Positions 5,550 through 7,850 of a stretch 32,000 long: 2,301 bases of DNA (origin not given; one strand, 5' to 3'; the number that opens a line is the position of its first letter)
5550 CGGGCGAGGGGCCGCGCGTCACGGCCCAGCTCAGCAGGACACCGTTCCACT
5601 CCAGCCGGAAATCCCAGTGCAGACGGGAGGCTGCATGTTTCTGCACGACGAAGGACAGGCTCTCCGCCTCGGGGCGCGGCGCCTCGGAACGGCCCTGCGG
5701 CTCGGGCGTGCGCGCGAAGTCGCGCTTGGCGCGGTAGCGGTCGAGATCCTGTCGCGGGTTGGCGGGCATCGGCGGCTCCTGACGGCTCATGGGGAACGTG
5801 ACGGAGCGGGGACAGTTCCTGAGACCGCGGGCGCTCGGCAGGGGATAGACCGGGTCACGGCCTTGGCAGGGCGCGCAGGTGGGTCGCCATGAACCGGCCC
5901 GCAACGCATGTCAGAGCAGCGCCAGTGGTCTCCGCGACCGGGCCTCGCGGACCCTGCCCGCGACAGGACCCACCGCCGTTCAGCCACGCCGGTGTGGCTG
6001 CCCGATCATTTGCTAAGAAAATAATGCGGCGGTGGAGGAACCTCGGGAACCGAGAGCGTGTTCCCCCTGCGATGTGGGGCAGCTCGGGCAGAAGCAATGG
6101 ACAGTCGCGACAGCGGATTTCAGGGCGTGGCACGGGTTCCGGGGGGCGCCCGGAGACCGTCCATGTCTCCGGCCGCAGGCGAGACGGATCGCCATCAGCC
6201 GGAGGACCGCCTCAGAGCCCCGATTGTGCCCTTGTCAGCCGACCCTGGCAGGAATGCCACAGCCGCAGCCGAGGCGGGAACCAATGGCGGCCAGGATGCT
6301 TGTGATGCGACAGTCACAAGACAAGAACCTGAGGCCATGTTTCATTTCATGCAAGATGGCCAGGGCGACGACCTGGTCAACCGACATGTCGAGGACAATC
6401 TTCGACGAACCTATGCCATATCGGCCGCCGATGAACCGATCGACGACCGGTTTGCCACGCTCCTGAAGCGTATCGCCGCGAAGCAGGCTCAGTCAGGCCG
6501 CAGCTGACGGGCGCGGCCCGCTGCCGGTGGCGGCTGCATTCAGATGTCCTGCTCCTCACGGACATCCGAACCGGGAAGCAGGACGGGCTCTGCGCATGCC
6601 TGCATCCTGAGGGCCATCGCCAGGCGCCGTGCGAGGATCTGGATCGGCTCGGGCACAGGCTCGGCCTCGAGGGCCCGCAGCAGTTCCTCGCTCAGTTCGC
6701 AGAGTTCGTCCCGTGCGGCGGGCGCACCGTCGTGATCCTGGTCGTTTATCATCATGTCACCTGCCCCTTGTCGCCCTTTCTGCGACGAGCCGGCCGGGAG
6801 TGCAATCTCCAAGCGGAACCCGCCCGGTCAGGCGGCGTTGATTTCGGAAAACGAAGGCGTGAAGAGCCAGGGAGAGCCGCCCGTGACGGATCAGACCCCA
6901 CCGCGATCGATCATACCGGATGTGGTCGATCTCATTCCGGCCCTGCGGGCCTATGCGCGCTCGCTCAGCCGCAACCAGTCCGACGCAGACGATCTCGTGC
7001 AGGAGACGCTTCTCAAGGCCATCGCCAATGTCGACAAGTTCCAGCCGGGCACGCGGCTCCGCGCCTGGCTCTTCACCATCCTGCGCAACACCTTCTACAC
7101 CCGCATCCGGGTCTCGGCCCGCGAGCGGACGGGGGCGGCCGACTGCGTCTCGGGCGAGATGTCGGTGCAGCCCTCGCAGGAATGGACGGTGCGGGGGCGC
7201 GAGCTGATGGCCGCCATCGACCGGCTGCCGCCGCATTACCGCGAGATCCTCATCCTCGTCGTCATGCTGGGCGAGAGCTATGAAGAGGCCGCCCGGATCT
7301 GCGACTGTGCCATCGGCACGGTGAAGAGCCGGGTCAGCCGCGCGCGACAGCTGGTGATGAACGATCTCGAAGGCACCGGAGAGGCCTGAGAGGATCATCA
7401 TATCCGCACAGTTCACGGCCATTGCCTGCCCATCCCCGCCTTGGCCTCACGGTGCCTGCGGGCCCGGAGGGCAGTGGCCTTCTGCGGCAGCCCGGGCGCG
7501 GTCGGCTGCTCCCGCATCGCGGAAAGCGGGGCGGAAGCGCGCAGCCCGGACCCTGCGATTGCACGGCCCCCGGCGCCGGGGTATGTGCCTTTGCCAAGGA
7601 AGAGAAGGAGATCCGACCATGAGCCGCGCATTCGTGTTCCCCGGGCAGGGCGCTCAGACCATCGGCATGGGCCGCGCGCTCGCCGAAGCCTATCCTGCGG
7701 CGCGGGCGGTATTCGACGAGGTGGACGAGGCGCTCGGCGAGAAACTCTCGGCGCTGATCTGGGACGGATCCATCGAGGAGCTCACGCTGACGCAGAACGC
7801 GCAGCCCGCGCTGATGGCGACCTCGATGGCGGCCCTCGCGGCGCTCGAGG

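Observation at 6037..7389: Atypical GSR regulatory core: autoregulated EcfG-like sigma, two NepR-like small ORFs tail to tail, and no PhyR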

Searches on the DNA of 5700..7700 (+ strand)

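Call 6: search_dna_similar(query=window:5900-7600:+, collection=plasmids, mode=near)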
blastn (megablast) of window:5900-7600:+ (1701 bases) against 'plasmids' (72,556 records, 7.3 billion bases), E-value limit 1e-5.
Records with a match: 1; places in all: 1; records where one place covers at least 80% of the query: 0.
Best place of each record, by identity: 90-95% 1.
By first word of the organism name: Methylobacterium 1.
By predicted mobility (MOB-suite, as given by PLSDB): non-mobilizable 1.
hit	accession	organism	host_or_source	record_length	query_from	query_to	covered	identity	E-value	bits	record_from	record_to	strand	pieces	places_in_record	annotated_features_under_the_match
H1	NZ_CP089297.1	Methylobacterium currus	Solanum lycopersicum,single cell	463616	1408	1447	2%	92.9%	9e-6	60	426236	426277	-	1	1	sigma-70 family RNA polymerase sigma factor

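Call 18: search_rna_families(source=window, start=5700, end=7700, threshold=evalue, max_evalue=1)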
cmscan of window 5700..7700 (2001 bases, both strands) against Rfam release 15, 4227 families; matches with E-value up to 1: 0.
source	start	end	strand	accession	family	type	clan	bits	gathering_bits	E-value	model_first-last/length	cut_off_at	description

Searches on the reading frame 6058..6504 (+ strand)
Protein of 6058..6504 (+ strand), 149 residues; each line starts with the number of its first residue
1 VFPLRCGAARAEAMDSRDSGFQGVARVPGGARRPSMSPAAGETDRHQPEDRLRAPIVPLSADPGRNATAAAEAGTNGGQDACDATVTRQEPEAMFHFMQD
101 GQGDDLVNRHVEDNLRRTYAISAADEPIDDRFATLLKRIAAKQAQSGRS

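Call 3: search_protein_families(library=pfam, proteins=[window:6058-6504:+], max_evalue=1)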
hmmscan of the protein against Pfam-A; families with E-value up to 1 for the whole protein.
seq(149 aa): 1 family
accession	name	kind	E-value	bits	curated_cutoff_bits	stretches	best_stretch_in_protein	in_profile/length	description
PF18557.6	NepR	-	0.0018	18.3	25.7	1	109-141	2-33/35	Anti-sigma factor NepR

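Call 4: search_protein_families(library=ncbifam, proteins=[window:6058-6504:+], max_evalue=1)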
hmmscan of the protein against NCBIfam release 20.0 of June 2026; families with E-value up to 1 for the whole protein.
seq(149 aa): 0 families

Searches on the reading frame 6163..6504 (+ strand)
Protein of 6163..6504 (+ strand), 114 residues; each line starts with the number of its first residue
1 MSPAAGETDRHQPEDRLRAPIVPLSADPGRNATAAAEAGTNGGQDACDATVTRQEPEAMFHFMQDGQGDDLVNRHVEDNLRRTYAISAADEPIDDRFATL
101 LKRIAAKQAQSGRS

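Call 8: find_homologous_proteins(query=window:6163-6504:+, max_evalue=0.01)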
Query seq(114 aa) (114 aa): 4 proteins with E <= 0.01 among 6 candidates.
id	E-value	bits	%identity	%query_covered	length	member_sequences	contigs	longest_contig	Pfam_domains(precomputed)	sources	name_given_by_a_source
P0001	2.8e-50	187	85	96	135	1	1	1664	-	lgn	-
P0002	2.4e-29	120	56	86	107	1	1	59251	-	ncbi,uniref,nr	ncbi:hypothetical protein [Cereibacter sediminicola]|uniref:hypothetical protein n=1 Tax=Cereibacter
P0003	2.8e-29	120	58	90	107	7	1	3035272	-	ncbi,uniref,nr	ncbi:hypothetical protein ORIO_05945 [Cereibacter azotoformans]|uniref:hypothetical protein n=1 Tax=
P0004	3.6e-16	77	58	63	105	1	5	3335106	-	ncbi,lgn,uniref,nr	ncbi:hypothetical protein LAZ40_21830 [Cereibacter sphaeroides]|uniref:hypothetical protein n=1 Tax=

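Call 21: find_encoding_contigs(protein=P0003, flank=10000, max_places=3)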
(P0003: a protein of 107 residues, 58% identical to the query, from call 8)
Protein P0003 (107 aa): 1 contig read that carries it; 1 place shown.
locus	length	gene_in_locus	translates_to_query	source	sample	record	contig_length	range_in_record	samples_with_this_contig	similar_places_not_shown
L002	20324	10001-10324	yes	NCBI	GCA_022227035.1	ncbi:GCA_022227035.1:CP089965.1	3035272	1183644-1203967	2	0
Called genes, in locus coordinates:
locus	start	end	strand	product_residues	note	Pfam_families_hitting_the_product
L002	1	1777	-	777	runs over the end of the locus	PF01011:PQQ, PF13360:PQQ_2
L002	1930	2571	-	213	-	PF05239:PRC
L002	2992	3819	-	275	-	-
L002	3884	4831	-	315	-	PF04972:BON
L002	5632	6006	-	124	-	PF00072:Response_reg (weak)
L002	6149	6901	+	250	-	PF02308:MgtC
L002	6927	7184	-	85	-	-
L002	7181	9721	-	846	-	PF13298:LigD_N, PF01068:DNA_ligase_A_M, PF04679:DNA_ligase_A_C, PF21686:LigD_Prim-Pol, PF01896:DNA_primase_S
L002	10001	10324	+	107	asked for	-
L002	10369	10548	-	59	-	-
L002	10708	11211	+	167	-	PF04542:Sigma70_r2, PF22029:PhyR_sigma2, PF08281:Sigma70_r4_2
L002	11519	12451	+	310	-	PF00698:Acyl_transf_1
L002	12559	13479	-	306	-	PF02899:Phage_int_SAM_1, PF00589:Phage_integrase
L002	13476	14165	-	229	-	PF04340:DUF484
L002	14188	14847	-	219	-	PF00923:TAL_FSA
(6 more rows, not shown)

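Call 22: find_encoding_contigs(protein=P0002, flank=10000, max_places=3)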
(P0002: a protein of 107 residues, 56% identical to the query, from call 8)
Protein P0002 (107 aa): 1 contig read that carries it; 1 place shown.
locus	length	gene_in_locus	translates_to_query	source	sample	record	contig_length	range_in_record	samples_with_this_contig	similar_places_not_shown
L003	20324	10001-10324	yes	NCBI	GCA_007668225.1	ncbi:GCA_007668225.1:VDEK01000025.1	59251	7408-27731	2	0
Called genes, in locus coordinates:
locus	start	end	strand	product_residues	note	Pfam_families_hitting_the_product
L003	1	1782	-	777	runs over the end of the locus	PF01011:PQQ, PF13360:PQQ_2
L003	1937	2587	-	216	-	PF05239:PRC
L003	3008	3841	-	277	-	-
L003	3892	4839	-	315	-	PF04972:BON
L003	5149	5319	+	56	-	-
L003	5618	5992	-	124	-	PF00072:Response_reg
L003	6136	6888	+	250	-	PF02308:MgtC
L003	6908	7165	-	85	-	-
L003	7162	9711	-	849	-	PF13298:LigD_N, PF01068:DNA_ligase_A_M, PF04679:DNA_ligase_A_C, PF21686:LigD_Prim-Pol, PF01896:DNA_primase_S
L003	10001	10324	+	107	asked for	-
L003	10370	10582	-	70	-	-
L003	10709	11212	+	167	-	PF04542:Sigma70_r2, PF22029:PhyR_sigma2, PF08281:Sigma70_r4_2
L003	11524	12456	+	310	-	PF00698:Acyl_transf_1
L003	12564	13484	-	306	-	PF02899:Phage_int_SAM_1, PF00589:Phage_integrase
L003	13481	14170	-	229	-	PF04340:DUF484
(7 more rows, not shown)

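Call 23: find_encoding_contigs(protein=P0004, flank=10000, max_places=4)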
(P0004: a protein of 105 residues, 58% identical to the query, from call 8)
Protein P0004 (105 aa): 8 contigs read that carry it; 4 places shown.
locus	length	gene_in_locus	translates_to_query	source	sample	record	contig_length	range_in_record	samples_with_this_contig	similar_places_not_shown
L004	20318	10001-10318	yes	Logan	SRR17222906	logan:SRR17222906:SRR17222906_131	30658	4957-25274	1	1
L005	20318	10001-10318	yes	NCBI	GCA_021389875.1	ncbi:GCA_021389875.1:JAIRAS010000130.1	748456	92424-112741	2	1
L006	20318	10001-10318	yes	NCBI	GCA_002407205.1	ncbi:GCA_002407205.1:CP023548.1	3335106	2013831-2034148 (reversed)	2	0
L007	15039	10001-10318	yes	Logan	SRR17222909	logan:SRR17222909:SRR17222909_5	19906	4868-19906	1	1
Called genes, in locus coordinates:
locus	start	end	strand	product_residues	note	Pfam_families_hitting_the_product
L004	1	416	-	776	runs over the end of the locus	PF01011:PQQ, PF13360:PQQ_2, PF13570:Beta-prop_ACSF4 (faint), PF13360:PQQ_2 (weak)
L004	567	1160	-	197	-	PF05239:PRC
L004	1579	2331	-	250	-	-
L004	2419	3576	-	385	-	PF04972:BON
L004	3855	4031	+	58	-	-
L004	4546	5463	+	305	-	PF00561:Abhydrolase_1, PF12146:Hydrolase_4 (weak)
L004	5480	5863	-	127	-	PF00072:Response_reg (weak)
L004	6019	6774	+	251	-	PF02308:MgtC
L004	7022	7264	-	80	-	-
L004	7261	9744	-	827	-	PF13298:LigD_N, PF01068:DNA_ligase_A_M, PF04679:DNA_ligase_A_C, PF21686:LigD_Prim-Pol, PF01896:DNA_primase_S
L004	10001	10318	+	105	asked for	-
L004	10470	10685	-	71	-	-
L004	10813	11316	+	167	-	PF04542:Sigma70_r2, PF22029:PhyR_sigma2, PF08281:Sigma70_r4_2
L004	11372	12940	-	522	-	-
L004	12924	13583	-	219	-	PF00005:ABC_tran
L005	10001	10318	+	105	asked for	-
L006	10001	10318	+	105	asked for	-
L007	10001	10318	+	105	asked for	-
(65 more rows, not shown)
